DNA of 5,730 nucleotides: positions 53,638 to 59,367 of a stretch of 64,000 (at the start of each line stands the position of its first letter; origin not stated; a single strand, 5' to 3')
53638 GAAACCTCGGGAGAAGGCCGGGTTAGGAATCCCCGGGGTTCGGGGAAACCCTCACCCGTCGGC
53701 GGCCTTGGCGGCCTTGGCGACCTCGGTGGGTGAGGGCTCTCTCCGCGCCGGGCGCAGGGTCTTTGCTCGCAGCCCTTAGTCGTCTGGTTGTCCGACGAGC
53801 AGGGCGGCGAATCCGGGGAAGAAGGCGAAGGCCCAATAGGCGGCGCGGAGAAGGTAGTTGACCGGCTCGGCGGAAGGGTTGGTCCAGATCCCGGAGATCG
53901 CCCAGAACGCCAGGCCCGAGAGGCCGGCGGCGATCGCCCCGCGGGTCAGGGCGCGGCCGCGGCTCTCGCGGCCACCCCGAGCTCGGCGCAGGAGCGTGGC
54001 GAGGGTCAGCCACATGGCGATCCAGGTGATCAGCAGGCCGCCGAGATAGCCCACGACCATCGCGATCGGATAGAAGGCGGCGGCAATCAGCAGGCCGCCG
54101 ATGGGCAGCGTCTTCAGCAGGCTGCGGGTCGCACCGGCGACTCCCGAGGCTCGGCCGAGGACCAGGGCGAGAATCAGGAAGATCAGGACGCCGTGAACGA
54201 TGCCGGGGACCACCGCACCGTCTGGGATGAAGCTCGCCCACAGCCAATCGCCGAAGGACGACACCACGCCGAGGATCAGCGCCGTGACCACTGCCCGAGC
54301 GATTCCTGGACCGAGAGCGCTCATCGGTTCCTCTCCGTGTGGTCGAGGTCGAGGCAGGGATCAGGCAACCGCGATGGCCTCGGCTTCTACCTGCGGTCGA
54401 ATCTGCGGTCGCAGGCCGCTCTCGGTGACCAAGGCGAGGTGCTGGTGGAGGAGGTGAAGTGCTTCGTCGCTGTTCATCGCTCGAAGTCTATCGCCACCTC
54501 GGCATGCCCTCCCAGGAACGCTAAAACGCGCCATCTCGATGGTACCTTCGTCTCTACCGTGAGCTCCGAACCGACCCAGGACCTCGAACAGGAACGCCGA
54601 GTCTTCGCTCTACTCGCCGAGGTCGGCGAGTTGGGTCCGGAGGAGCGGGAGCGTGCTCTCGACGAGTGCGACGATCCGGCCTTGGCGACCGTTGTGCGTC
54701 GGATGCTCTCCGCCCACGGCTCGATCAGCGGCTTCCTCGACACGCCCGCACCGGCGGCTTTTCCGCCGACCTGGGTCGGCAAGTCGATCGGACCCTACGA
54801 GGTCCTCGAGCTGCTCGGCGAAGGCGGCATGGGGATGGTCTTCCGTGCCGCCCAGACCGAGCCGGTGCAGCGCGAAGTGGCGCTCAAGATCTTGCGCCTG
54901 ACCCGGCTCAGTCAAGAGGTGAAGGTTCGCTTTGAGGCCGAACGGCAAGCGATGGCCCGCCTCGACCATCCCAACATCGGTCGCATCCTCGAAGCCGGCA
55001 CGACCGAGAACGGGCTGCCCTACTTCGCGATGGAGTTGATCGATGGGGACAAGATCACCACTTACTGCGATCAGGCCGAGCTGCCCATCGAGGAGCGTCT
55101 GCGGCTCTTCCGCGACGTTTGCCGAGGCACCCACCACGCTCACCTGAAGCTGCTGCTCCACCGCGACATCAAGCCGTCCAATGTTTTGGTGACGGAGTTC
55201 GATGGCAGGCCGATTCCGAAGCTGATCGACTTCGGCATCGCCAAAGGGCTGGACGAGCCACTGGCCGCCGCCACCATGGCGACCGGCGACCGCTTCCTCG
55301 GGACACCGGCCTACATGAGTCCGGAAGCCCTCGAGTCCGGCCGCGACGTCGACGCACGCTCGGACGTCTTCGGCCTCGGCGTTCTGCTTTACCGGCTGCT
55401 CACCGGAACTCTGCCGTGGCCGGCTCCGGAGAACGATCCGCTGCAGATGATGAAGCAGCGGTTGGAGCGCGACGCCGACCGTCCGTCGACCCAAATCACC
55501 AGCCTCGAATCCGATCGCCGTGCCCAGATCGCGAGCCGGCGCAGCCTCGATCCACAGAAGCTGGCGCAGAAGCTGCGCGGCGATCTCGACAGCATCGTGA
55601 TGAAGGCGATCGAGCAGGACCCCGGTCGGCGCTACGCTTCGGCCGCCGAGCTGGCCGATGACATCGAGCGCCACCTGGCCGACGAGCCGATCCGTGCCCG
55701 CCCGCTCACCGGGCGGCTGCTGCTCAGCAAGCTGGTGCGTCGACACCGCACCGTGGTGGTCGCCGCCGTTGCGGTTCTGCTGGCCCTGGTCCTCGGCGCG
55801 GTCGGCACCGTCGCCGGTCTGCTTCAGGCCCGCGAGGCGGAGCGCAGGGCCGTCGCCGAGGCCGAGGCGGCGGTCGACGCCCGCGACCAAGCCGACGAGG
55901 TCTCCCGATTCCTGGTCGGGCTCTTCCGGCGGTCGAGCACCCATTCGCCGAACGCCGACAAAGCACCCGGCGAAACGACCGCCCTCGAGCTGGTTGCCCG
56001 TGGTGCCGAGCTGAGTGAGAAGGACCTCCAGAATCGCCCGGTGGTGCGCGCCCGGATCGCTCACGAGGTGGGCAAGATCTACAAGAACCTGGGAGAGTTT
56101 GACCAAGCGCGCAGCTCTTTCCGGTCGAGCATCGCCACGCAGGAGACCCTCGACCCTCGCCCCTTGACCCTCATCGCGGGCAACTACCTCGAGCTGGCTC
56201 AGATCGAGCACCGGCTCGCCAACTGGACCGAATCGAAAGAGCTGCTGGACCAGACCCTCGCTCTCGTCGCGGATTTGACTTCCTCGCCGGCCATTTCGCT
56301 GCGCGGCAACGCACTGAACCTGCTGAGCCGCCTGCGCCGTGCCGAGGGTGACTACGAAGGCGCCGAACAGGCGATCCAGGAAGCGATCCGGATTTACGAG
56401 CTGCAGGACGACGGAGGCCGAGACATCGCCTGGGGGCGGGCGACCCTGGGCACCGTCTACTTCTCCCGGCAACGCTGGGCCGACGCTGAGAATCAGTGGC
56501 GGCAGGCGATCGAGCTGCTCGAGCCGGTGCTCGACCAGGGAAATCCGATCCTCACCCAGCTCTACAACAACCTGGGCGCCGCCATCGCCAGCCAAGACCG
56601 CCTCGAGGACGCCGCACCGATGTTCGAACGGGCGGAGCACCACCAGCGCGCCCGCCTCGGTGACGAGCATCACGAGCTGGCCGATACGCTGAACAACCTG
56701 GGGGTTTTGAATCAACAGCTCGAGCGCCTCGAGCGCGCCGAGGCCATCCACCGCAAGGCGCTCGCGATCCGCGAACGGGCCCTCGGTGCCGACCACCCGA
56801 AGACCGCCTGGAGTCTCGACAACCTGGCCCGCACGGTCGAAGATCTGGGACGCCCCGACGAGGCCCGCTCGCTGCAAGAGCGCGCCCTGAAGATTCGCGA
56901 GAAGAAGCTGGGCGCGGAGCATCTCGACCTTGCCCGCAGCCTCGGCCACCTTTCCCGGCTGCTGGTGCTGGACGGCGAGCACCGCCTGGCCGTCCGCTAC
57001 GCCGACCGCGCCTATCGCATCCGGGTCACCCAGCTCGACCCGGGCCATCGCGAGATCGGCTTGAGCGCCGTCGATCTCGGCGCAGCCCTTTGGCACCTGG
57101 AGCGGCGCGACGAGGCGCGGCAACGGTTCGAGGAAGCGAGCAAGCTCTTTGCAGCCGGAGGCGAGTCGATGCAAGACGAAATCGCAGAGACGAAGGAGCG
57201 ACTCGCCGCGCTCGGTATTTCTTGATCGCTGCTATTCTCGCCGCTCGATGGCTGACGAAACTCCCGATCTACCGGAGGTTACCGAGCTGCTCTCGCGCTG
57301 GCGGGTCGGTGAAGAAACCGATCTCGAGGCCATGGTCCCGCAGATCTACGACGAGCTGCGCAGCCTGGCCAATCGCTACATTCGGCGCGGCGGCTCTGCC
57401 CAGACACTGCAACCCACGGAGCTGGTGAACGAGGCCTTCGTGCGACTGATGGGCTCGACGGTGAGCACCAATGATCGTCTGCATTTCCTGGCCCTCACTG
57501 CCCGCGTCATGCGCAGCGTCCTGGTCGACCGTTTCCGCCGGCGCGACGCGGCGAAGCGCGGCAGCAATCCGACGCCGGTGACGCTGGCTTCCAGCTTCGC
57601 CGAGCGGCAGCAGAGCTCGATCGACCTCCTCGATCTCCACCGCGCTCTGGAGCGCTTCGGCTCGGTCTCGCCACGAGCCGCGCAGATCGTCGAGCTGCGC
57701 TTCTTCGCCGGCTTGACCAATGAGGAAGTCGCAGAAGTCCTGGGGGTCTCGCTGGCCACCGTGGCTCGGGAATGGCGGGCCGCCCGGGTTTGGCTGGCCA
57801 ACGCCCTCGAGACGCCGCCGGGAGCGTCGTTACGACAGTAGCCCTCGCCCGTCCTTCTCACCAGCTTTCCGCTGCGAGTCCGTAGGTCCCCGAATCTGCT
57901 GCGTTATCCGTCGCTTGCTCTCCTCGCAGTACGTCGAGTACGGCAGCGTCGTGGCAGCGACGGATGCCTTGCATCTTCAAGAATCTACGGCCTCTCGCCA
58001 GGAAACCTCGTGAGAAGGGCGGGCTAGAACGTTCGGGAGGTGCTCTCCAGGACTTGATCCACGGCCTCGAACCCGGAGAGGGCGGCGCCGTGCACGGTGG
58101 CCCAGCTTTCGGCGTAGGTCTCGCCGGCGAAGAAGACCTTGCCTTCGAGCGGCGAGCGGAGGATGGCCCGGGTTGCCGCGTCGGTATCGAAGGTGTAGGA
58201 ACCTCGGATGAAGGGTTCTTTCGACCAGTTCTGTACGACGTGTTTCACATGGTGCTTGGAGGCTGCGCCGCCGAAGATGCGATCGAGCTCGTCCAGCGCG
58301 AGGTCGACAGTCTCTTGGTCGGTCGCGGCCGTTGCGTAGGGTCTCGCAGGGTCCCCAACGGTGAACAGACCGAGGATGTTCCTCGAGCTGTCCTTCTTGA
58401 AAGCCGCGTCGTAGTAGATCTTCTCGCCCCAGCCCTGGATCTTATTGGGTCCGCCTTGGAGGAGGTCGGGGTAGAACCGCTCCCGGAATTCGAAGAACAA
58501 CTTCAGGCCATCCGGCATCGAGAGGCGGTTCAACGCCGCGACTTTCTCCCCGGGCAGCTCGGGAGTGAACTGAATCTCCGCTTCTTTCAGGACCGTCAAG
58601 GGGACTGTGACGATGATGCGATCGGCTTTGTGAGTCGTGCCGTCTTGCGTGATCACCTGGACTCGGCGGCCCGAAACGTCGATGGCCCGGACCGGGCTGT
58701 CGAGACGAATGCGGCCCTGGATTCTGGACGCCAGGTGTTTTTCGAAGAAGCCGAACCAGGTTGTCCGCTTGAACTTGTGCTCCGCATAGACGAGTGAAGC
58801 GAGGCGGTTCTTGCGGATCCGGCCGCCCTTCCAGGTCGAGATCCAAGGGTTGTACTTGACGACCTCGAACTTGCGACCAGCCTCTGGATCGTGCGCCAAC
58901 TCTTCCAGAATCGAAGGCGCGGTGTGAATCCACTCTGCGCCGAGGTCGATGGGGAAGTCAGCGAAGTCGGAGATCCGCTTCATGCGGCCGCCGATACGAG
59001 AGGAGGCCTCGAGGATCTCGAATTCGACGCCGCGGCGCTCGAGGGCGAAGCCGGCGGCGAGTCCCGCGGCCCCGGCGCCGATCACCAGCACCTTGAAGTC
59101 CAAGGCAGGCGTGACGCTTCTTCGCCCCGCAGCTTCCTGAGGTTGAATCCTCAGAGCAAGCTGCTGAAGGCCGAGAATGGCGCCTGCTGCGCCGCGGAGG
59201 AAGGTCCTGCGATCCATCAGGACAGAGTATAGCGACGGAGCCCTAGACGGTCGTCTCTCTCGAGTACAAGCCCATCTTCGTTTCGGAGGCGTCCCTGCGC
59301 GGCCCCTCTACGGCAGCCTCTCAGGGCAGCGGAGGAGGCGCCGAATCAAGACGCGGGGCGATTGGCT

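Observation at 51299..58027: Family-B MITE-like element: three roughly 185-bp copies with 20-bp TIRs, CTAG ends, stop-codon-to-stop-codon insertion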

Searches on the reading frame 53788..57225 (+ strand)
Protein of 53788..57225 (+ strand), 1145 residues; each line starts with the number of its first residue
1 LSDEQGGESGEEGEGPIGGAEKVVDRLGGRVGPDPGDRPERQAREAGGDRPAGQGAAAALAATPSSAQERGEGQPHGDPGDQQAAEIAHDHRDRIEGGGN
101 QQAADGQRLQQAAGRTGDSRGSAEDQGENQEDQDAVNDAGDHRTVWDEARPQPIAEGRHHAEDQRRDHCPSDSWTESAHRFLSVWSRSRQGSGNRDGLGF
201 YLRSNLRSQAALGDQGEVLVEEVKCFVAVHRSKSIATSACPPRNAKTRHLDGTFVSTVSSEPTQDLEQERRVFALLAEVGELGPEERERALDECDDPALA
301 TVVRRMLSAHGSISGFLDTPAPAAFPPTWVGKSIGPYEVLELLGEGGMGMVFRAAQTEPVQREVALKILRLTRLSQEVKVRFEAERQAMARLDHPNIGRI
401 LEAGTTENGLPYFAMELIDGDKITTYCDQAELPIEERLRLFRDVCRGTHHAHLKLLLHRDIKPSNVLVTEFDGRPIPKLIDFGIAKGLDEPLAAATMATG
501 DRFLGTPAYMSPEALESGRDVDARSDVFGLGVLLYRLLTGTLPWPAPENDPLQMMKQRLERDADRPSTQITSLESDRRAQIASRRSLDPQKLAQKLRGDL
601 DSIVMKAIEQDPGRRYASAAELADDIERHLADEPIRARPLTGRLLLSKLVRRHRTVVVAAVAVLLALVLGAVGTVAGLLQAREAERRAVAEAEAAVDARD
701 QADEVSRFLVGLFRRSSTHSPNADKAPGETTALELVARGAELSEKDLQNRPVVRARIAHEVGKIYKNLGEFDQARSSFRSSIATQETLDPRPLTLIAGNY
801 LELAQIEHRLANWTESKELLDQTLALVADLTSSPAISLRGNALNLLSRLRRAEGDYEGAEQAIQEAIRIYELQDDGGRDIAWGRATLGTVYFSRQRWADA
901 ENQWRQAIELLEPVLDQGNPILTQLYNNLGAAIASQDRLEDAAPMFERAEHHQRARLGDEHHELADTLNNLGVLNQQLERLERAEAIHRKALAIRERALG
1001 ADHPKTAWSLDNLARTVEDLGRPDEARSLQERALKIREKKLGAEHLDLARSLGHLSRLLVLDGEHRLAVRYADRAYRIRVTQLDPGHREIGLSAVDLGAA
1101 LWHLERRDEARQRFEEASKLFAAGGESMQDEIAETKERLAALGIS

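Call 15: search_protein_families(library=pfam, proteins=[window:53788-57225:+], max_evalue=0.01)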
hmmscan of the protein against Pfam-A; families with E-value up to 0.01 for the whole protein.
window:53788-57225:+ (1145 aa): 10 families
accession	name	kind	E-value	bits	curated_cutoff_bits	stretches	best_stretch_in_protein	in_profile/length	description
PF13424.12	TPR_12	-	6.8e-56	186.8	30.1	7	964-1039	2-77/77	Tetratricopeptide repeat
PF00069.31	Pkinase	-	3.5e-40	138.5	31.7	1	337-616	1-252/263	Protein kinase domain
PF13374.12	TPR_10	-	2.3e-39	132.7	27.5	2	964-1004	1-41/42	Tetratricopeptide repeat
PF07714.23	PK_Tyr_Ser-Thr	-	9.9e-26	91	23.1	1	339-553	3-214/258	Protein tyrosine and serine/threonine kinase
PF24885.1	TPR_NPHP3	-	3.4e-24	86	100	2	990-1083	124-217/239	Nephrocystin-3 TPR domain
PF07719.23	TPR_2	-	3.1e-16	58.5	27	0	842-870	3-31/34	Tetratricopeptide repeat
PF00515.34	TPR_1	-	4.2e-14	52.1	27.8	0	965-995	1-31/34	Tetratricopeptide repeat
PF13181.12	TPR_8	-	1.4e-13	50.3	25.7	0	756-782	2-28/34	Tetratricopeptide repeat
PF13176.12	TPR_7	-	3.1e-07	30.4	27.9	0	1009-1042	1-34/36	Tetratricopeptide repeat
PF17667.7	Pkinase_fungal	-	0.00039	19.7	24.1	1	437-517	288-367/387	Fungal protein kinase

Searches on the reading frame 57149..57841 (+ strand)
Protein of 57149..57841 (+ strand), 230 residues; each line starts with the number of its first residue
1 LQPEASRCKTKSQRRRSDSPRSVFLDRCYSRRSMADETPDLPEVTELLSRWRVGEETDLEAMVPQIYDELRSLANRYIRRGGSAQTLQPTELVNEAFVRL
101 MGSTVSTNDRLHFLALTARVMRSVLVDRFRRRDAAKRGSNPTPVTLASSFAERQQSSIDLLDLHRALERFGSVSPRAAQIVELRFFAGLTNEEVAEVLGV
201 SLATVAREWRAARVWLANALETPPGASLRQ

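Call 15: search_protein_families(library=pfam, proteins=[window:57149-57841:+], max_evalue=0.01)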
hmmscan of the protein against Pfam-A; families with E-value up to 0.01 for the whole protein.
window:57149-57841:+ (230 aa): 6 families
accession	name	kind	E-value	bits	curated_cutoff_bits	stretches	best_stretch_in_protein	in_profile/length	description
PF07638.17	Sigma70_ECF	-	7.6e-44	150.3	21.1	1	43-221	3-184/185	ECF sigma factor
PF08281.18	Sigma70_r4_2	-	1.4e-08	34.7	25.7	1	171-214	9-52/54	Sigma-70, region 4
PF04545.22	Sigma70_r4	-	2.8e-08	33.6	24.1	1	172-205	4-37/50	Sigma-70, region 4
PF20432.4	Xre-like-HTH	-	0.0017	19.1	25.8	1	188-210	23-43/63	Antitoxin Xre-like helix-turn-helix domain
PF13384.12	HTH_23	-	0.0024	18.1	24.6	1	184-207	12-36/50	Homeodomain-like domain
PF12728.13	HTH_17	-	0.0038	17.9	27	0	189-211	2-23/51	Helix-turn-helix domain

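Call 52: search_protein_families(library=ncbifam, proteins=[window:57149-57841:+], max_evalue=0.01)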
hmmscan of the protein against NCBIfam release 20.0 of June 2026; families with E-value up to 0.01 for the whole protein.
window:57149-57841:+ (230 aa): 47 families (the best 25 are shown)
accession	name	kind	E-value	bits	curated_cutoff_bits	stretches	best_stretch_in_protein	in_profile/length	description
TIGR02999.1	Sig-70_X6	subfamily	7.6e-58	195.4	126.15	1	43-220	3-182/183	ECF-type sigma factor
TIGR02937.1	sigma70-ECF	superfamily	2.1e-18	66.5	42.9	1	59-220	3-165/165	sigma-70 family RNA polymerase sigma factor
TIGR02985.1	Sig70_bacteroi1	subfamily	2.9e-10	40.6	126.4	1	60-219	4-161/162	RNA polymerase sigma-70 factor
TIGR02983.1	SigE-fam_strep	subfamily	3.1e-10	40.2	141.55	1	56-221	5-159/162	SigE family RNA polymerase sigma factor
TIGR02952.1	Sig70_famx2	equivalog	2.4e-08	34.1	206.45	1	59-205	10-155/170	ECF subfamily RNA polymerase sigma factor, BldN family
NF009166.1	PRK12513.1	equivalog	2.5e-08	33.8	206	1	46-220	11-186/193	RNA polymerase sigma factor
NF004052.0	PRK05572.1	subfamily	2.6e-07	30.4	311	1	142-207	174-237/252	SigF/SigG family RNA polymerase sporulation sigma factor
NF009172.0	PRK12519.1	subfamily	4.8e-07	29.5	222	1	91-221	58-190/194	RNA polymerase sigma factor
NF009175.0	PRK12523.1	equivalog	5.8e-07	29.7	271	1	61-206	10-153/172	RNA polymerase sigma factor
NF007227.0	PRK09645.1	subfamily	8.5e-07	29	202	1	57-214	9-165/177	sigma-70 family RNA polymerase sigma factor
NF004113.0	PRK05602.1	equivalog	1.5e-06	28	208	1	30-217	22-198/211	RNA polymerase sigma factor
NF005644.0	PRK07408.1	subfamily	2.5e-06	27.3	261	1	151-211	187-244/258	RNA polymerase sigma factor SigF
NF009180.0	PRK12528.1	subfamily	2.7e-06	27.5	184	1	64-212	11-157/165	RNA polymerase sigma factor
NF058625.1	sigma_PG0214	equivalog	2.9e-06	27.1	130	1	59-215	6-156/170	GFO_1088 family ECF-type sigma factor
NF007228.0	PRK09646.1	subfamily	5.1e-06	26.3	226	1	121-221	90-191/194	ECF RNA polymerase sigma factor SigK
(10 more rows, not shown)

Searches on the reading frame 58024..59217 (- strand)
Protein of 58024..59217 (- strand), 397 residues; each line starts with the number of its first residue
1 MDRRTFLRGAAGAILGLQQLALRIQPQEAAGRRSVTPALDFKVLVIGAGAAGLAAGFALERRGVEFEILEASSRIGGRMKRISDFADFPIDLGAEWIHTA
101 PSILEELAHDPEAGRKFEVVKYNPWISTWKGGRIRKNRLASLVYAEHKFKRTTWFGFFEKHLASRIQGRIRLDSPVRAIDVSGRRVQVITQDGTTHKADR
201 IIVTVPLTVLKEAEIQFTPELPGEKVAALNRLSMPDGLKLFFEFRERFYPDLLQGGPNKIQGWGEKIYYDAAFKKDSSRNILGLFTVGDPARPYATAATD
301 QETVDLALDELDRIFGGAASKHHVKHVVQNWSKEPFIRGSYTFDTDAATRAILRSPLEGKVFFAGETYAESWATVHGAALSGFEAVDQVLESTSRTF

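Call 15: search_protein_families(library=pfam, proteins=[window:58024-59217:-], max_evalue=0.01)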
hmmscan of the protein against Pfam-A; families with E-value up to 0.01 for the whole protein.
window:58024-59217:- (397 aa): 11 families
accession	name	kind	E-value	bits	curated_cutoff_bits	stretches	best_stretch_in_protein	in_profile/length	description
PF01593.30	Amino_oxidase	-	9.9e-56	190.3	19.8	2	161-390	209-443/443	Flavin containing amine oxidoreductase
PF13450.12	NAD_binding_8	-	9.2e-14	51.9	21.9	1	45-100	1-55/68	NAD(P)-binding Rossmann-like domain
PF01266.30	DAO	-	3.8e-06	27.1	27.9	1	42-77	1-37/353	FAD dependent oxidoreductase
PF07992.20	Pyr_redox_2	-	1.9e-05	24.7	26.1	1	42-75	2-177/291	Pyridine nucleotide-disulphide oxidoreductase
PF13738.12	Pyr_redox_3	-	2e-05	24.4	30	1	44-76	1-33/305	Pyridine nucleotide-disulphide oxidoreductase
PF03486.20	HI0933_like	-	7.7e-05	22.7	50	1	42-79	2-39/244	HI0933-like protein Rossmann domain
PF12831.13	FAD_oxidored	-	0.00012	21.9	27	1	43-81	2-40/416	FAD dependent oxidoreductase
PF00890.30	FAD_binding_2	-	0.00017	21.4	20.4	1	43-77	2-36/414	FAD binding domain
PF01494.25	FAD_binding_3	-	0.00053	19.7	22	1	41-72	2-33/349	FAD binding domain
PF01946.23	Thi4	-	0.0012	18.5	26.2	1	42-78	19-56/235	Thi4 family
PF01134.28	GIDA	-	0.0043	16.6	22.1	0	42-69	1-28/391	Glucose inhibited division protein A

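Call 48: find_homologous_proteins(query=window:58024-59217:-, max_evalue=1e-30)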
Query window:58024-59217:- (397 aa): 1466 proteins with E <= 1e-30 among 8000 candidates; the best 120 are listed.
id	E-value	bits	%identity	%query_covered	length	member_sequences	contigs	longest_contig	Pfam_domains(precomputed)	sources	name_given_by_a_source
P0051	2.2e-238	809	100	90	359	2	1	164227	PF01266.31,PF01593.31,PF13450.13,PF13738.13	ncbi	ncbi:MAG: NAD(P)/FAD-dependent oxidoreductase [Acidobacteriota bacterium]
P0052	1.4e-177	609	68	99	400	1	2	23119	PF01266.31,PF01593.31,PF13450.13,PF07992.21,PF03486.21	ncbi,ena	-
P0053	1.3e-124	434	50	98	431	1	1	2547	PF01266.31,PF01593.31,PF13450.13,PF00890.31,PF13738.13,PF03486.21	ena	-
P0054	8.9e-121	422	50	98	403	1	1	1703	PF01946.24,PF01593.31,PF13450.13,PF00890.31,PF13738.13,PF01494.26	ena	-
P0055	1.4e-120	421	55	88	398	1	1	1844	PF01593.31,PF13450.13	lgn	-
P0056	1.4e-118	415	50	99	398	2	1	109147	PF01593.31,PF13450.13,PF01494.26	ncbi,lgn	ncbi:MAG: NAD(P)/FAD-dependent oxidoreductase [Bacteroidota bacterium]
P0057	3.1e-118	414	50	98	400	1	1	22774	PF01593.31,PF13450.13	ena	-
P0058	2.7e-117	410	50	98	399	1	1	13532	PF01593.31,PF13450.13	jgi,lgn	-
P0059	3.3e-117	410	49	99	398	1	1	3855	PF01593.31,PF13450.13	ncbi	ncbi:MAG: NAD(P)/FAD-dependent oxidoreductase [Bacteroidota bacterium]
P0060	4.3e-117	410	49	99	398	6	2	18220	PF01593.31,PF13450.13,PF01494.26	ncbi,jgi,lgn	ncbi:MAG: NAD(P)/FAD-dependent oxidoreductase [Bacteroidota bacterium]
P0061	1.5e-116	408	49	98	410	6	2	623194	PF01593.31,PF13450.13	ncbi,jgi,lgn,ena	-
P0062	2.0e-116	408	49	84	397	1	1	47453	PF01593.31,PF13450.13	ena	-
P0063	5.1e-116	406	48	98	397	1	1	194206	PF01593.31,PF13450.13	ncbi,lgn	-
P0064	3.6e-115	403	49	98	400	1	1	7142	PF01946.24,PF01593.31,PF13450.13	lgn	-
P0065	9.0e-115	402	54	88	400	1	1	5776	PF01593.31,PF13450.13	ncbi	ncbi:MAG: NAD(P)/FAD-dependent oxidoreductase [Bacteroidota bacterium]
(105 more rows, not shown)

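Call 49: find_encoding_contigs(protein=P0051, flank=10000, max_places=4)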
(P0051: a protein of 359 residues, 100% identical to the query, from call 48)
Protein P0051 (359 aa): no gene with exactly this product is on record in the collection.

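Call 50: find_encoding_contigs(protein=P0052, flank=10000, max_places=4)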
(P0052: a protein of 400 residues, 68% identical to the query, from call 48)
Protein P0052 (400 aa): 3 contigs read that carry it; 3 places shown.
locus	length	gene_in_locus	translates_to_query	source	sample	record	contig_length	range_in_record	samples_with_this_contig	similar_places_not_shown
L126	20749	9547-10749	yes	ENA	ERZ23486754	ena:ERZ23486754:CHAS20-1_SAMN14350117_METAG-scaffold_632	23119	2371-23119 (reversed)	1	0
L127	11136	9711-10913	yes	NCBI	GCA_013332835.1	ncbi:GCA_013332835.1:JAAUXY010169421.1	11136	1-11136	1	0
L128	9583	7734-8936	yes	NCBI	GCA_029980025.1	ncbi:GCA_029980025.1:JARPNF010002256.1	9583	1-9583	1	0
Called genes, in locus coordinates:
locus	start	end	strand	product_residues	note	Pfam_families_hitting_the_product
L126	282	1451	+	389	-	-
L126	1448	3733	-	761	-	PF00069:Pkinase, PF07714:PK_Tyr_Ser-Thr, PF13424:TPR_12, PF13374:TPR_10, PF13424:TPR_12, PF13424:TPR_12, PF17874:TPR_MalT, PF13424:TPR_12, +15 more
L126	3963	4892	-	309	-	-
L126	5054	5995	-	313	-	-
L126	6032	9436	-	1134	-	PF14938:SNAP (faint), PF21033:RMD1-3 (faint), PF13424:TPR_12 (weak), PF13424:TPR_12, PF17874:TPR_MalT, PF13374:TPR_10 (weak), PF13424:TPR_12, PF12770:CHAT, +11 more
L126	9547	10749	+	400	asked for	PF07992:Pyr_redox_2 (faint), PF01266:DAO (faint), PF01593:Amino_oxidase, PF03486:HI0933_like (faint), PF13450:NAD_binding_8, PF01593:Amino_oxidase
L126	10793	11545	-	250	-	PF01209:Ubie_methyltran, PF06325:PrmA (weak), PF13489:Methyltransf_23 (weak), PF00398:RrnaAD (weak), PF08241:Methyltransf_11, PF08242:Methyltransf_12, PF13649:Methyltransf_25, PF13847:Methyltransf_31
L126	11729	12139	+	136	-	PF13899:Thioredoxin_7, PF13098:Thioredoxin_2 (weak)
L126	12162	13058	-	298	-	-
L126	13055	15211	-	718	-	PF13175:AAA_15 (faint), PF13476:AAA_23, PF02463:SMC_N (faint), PF13304:AAA_21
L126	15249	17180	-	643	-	PF16822:ALGX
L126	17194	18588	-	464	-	PF03062:MBOAT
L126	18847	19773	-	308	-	PF14261:DUF4351 (weak)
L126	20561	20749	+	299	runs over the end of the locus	-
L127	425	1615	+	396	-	-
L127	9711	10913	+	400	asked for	PF07992:Pyr_redox_2 (faint), PF01266:DAO (faint), PF01593:Amino_oxidase, PF03486:HI0933_like (faint), PF13450:NAD_binding_8, PF01593:Amino_oxidase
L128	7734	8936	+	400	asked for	PF07992:Pyr_redox_2 (faint), PF01266:DAO (faint), PF01593:Amino_oxidase, PF03486:HI0933_like (faint), PF13450:NAD_binding_8, PF01593:Amino_oxidase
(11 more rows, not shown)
